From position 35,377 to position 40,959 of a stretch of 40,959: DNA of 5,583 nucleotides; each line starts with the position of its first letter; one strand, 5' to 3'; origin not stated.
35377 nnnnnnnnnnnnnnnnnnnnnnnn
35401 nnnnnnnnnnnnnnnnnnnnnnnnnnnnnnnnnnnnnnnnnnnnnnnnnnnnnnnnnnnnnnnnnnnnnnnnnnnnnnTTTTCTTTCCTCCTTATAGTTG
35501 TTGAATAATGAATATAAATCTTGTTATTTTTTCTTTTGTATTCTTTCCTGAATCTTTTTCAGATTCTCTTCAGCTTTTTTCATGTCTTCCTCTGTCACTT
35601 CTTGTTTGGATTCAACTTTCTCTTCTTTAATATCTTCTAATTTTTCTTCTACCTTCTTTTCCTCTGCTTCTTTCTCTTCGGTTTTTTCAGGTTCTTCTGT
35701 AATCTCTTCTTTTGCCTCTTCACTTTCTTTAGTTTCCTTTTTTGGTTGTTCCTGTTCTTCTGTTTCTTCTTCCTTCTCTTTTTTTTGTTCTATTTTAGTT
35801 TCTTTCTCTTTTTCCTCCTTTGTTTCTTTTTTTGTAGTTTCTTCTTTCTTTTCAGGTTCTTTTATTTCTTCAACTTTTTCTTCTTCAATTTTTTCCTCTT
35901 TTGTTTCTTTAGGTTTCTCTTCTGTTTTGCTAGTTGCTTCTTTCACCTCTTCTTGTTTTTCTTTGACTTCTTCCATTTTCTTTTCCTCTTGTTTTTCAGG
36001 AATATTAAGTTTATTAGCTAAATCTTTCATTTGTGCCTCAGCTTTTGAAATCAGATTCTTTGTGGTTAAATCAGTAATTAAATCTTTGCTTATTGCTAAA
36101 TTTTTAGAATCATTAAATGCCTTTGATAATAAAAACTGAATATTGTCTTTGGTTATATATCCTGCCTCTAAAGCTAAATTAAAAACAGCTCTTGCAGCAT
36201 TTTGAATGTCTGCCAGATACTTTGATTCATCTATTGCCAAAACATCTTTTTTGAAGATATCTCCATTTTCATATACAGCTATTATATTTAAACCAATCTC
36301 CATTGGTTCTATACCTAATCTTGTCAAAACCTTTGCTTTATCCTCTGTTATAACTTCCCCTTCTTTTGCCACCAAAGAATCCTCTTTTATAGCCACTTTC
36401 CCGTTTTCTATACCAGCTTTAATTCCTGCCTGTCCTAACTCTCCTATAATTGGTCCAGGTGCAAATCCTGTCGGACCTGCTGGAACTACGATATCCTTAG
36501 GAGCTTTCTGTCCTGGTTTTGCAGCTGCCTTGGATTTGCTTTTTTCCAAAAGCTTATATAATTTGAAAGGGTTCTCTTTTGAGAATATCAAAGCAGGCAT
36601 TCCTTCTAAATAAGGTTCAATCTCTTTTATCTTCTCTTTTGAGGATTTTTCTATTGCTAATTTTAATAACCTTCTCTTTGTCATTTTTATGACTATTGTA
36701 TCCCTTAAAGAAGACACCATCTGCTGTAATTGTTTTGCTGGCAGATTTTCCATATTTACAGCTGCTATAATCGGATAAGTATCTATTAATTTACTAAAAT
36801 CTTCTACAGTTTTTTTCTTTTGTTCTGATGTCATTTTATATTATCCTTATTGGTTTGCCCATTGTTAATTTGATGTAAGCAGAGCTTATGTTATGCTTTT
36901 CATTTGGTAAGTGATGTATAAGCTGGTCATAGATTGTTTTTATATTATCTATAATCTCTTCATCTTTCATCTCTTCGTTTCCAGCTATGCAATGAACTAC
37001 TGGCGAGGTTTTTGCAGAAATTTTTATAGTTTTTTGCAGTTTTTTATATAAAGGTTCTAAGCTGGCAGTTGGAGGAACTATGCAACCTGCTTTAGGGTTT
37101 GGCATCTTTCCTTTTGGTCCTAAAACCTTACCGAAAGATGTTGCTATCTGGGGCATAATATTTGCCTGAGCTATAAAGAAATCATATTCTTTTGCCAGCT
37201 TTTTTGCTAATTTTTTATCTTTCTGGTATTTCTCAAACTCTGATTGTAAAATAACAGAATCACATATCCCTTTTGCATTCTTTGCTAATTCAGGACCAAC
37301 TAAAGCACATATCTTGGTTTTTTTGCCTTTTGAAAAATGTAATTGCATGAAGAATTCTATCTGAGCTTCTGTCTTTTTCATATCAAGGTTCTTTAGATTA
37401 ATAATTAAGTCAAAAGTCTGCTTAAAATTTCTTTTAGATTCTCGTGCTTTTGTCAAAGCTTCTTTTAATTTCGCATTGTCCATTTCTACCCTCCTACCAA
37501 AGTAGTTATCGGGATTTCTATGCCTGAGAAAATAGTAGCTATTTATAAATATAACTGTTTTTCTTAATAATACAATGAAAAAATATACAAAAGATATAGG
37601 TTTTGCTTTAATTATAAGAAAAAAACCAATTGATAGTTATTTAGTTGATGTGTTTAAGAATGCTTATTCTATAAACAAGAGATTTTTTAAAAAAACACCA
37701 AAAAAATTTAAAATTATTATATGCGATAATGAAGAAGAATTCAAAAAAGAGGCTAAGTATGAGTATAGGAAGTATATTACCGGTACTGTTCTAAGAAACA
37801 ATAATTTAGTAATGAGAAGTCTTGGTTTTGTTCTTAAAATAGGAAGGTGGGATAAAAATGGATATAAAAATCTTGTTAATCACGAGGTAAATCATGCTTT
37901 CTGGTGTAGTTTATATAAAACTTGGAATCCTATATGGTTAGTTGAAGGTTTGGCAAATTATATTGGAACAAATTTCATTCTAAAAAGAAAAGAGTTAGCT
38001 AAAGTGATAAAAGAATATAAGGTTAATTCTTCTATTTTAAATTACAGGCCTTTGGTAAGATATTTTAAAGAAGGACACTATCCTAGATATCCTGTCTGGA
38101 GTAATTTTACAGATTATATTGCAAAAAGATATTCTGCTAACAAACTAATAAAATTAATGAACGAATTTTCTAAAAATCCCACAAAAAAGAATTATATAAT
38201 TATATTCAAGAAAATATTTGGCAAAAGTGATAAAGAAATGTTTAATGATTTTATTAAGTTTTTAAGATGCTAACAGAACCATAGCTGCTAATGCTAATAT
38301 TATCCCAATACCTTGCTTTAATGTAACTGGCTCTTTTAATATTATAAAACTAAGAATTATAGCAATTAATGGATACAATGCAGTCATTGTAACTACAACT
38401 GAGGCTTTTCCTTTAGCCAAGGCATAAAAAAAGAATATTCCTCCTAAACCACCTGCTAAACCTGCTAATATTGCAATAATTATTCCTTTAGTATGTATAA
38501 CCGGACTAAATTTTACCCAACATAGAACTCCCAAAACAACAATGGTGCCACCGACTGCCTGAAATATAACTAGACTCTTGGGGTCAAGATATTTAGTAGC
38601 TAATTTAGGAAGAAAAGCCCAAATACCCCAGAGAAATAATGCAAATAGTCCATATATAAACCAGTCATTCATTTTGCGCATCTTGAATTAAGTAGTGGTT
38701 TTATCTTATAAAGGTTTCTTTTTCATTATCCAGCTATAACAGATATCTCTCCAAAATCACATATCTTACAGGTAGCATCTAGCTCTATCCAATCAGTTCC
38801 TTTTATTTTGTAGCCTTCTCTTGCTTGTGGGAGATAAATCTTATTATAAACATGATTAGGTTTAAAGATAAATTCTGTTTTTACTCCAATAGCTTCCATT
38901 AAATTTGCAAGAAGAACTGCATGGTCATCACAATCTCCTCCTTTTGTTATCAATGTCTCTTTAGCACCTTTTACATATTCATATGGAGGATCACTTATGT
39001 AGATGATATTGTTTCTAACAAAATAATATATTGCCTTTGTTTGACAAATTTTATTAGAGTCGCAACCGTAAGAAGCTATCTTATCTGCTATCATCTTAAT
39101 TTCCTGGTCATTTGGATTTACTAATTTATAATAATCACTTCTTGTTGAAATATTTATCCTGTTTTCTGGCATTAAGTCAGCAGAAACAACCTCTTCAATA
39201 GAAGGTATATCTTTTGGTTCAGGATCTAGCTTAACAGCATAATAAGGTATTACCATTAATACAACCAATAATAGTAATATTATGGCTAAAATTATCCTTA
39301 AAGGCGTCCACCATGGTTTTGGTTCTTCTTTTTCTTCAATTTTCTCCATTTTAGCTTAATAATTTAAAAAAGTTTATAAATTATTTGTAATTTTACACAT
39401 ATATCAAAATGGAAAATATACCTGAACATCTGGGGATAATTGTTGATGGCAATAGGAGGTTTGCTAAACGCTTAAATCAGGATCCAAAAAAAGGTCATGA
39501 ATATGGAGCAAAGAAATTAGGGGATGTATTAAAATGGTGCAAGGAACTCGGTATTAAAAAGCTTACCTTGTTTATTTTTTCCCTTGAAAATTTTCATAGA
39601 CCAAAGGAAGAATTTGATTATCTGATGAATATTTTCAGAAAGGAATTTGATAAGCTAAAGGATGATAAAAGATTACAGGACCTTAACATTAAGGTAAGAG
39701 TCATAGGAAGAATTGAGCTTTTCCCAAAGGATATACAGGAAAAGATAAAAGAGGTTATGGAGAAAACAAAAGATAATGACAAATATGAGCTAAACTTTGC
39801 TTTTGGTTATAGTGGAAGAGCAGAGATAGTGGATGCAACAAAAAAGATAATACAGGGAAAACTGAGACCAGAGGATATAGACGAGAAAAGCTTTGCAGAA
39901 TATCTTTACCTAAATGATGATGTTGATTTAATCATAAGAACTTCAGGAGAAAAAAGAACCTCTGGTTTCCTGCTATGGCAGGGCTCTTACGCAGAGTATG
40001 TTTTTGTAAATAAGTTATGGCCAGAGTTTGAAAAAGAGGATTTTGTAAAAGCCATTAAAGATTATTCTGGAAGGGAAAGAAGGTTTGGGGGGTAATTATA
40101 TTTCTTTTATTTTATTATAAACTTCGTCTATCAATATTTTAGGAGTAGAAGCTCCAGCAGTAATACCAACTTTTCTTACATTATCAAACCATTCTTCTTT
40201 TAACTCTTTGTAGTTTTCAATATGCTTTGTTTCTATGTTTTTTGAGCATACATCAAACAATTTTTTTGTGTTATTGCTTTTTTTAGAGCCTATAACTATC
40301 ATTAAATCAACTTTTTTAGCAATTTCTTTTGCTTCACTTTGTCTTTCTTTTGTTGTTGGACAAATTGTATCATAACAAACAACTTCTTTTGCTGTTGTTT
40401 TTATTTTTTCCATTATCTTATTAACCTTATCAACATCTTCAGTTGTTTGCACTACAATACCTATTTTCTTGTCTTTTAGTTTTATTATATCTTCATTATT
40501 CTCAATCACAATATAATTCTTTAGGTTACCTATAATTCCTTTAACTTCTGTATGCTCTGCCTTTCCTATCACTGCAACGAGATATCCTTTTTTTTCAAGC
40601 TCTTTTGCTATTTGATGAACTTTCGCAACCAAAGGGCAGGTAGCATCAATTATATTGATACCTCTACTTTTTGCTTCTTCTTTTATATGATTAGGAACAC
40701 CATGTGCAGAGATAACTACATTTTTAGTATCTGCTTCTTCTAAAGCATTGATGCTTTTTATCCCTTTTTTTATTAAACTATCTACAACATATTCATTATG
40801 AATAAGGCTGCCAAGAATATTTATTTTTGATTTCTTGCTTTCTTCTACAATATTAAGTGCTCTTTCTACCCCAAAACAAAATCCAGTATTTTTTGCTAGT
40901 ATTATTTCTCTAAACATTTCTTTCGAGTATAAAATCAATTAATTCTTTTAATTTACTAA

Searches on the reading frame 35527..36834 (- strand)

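Call 25: search_protein_families(library=pfam, proteins=[window:35527-36834:-])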
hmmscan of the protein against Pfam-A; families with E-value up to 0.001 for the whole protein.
window:35527-36834:- (436 aa): 2 families
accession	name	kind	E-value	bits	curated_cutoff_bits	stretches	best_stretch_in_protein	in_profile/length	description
PF00466.25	Ribosomal_L10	-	2.3e-21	76.1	22.8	1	1-99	1-98/100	Ribosomal protein L10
PF17777.6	RL10P_insert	-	3.5e-19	68.9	29.1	1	105-175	1-71/71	Insertion domain in 60S ribosomal protein L10P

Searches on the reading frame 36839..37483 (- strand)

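Call 25: search_protein_families(library=pfam, proteins=[window:36839-37483:-])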
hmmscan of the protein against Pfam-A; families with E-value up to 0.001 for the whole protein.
window:36839-37483:- (215 aa): 1 family
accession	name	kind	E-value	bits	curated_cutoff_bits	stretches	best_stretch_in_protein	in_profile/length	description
PF00687.26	Ribosomal_L1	-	1.7e-41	142.4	32.2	1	15-209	4-197/198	Ribosomal protein L1p/L10e family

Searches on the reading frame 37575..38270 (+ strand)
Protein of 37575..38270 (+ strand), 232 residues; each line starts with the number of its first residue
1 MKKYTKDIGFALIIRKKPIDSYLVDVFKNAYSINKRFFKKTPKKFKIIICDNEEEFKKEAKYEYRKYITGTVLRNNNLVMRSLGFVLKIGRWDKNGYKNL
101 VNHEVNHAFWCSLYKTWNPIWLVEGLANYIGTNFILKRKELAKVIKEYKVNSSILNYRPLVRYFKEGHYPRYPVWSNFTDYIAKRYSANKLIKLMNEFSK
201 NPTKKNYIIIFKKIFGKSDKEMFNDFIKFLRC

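Call 25: search_protein_families(library=pfam, proteins=[window:37575-38270:+])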
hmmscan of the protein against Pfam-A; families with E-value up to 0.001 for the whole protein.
window:37575-38270:+ (232 aa): 1 family
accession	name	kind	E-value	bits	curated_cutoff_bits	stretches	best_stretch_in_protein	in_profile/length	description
PF01433.26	Peptidase_M1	-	0.00051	20.1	27.7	1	94-149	64-121/218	Peptidase family M1 domain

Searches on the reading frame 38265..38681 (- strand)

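Call 25: search_protein_families(library=pfam, proteins=[window:38265-38681:-])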
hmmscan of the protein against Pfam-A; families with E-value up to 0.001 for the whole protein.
window:38265-38681:- (139 aa): 1 family
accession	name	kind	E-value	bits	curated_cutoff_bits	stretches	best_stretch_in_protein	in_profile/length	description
PF00892.27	EamA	-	2.8e-21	76.7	28.2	1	7-137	3-133/135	EamA-like transporter family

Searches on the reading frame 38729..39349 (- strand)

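Call 25: search_protein_families(library=pfam, proteins=[window:38729-39349:-])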
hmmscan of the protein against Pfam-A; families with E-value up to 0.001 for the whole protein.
window:38729-39349:- (207 aa): 2 families
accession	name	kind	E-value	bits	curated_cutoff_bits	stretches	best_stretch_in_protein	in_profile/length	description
PF01841.26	Transglut_core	-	3.2e-10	40.7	23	1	97-192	11-108/108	Transglutaminase-like superfamily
PF04473.18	DUF553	-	0.00011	22.1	20.5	1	100-201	31-122/140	Transglutaminase-like domain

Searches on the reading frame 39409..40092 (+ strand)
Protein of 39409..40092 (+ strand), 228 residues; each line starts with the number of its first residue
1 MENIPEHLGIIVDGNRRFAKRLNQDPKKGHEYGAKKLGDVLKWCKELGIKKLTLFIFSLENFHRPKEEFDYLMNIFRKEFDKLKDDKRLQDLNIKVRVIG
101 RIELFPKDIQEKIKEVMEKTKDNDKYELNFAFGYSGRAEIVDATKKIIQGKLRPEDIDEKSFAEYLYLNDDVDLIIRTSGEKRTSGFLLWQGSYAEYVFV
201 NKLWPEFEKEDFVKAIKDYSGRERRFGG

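Call 25: search_protein_families(library=pfam, proteins=[window:39409-40092:+])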
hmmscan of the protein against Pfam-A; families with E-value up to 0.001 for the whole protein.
window:39409-40092:+ (228 aa): 1 family
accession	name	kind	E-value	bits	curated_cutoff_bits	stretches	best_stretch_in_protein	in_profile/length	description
PF01255.24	Prenyltransf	-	5.2e-79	265.3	27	1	11-227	1-219/219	Putative undecaprenyl diphosphate synthase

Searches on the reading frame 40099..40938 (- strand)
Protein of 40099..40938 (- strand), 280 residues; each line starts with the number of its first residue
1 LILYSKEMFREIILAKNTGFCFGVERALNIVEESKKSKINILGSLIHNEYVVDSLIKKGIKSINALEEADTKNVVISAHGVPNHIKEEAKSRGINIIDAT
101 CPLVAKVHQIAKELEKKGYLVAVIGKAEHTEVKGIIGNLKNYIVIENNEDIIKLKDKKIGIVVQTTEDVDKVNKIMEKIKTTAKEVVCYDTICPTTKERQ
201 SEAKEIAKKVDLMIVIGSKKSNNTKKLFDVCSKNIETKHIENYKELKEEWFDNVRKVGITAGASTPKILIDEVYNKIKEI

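Call 25: search_protein_families(library=pfam, proteins=[window:40099-40938:-])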
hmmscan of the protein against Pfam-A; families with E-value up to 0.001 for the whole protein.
window:40099-40938:- (280 aa): 1 family
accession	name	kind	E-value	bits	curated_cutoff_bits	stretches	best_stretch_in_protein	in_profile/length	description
PF02401.23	LYTB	-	1.4e-92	310.2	24.5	1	12-278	1-267/267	LytB protein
